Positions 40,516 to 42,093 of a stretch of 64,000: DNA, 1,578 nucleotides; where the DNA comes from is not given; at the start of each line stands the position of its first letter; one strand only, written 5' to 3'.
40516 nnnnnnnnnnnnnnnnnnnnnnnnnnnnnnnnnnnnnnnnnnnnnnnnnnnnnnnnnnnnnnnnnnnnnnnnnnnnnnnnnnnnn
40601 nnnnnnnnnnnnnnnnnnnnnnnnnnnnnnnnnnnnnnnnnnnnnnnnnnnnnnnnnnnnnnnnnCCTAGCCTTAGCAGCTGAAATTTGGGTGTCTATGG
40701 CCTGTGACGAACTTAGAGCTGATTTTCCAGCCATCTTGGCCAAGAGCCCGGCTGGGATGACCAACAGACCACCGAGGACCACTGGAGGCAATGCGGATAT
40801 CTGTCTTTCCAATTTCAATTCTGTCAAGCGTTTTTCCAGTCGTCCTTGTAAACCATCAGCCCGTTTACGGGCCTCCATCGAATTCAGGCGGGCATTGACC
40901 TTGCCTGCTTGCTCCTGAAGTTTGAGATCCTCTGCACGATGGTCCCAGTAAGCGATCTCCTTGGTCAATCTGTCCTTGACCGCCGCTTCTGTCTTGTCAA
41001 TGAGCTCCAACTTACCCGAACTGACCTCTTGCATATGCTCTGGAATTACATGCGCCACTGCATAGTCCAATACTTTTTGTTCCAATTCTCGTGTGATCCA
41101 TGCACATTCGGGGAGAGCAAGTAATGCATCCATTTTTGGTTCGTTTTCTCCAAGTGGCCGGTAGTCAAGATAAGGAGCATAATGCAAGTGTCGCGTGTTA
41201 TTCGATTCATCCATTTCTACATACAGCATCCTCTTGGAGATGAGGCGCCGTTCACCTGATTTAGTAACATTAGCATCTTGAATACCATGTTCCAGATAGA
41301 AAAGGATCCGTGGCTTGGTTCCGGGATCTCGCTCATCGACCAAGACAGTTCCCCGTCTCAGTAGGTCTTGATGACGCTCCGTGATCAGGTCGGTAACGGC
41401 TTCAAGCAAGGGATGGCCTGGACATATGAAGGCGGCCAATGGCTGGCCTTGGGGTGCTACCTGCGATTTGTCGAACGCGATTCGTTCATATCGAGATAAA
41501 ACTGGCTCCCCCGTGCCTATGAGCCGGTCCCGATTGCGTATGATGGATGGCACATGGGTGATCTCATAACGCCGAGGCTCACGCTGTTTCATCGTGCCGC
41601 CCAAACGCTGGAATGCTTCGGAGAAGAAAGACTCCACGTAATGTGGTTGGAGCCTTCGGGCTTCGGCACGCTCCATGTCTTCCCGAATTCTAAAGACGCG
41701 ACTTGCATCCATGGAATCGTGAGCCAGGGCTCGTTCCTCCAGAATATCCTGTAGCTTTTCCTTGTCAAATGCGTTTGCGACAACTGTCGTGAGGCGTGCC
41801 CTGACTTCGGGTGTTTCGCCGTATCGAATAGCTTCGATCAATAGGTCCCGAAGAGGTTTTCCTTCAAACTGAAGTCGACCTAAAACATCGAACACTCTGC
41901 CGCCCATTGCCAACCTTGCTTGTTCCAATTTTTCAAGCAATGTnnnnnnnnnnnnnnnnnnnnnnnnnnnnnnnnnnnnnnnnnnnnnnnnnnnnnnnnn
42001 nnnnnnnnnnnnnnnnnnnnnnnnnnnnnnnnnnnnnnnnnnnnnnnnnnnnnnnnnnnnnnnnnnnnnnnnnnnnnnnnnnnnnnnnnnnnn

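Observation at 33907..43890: Helicase / DUF1156 methyltransferase / DUF499 ATPase operon ('Hma'-type candidate defence system) in archaeal island DNA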

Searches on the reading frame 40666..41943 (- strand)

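Call 72: search_protein_families(library=pfam, proteins=[window:40666-41943:-], max_evalue=1)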
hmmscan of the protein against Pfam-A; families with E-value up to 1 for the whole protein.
window:40666-41943:- (426 aa): 4 families
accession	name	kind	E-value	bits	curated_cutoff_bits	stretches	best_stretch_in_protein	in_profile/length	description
PF16454.10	PI3K_P85_iSH2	-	0.042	13.9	31.5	1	319-387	67-130/161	Phosphatidylinositol 3-kinase regulatory subunit P85 inter-SH2 domain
PF23931.1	Terminase_6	-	0.11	13.4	27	0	88-122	35-70/96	Terminase small subunit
PF08278.16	DnaG_DnaB_bind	-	0.14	13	29.1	1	311-375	50-115/124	DNA primase DnaG DnaB-binding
PF24348.1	DUF7508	-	0.71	10.5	26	0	27-56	38-67/79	Domain of unknown function (DUF7508)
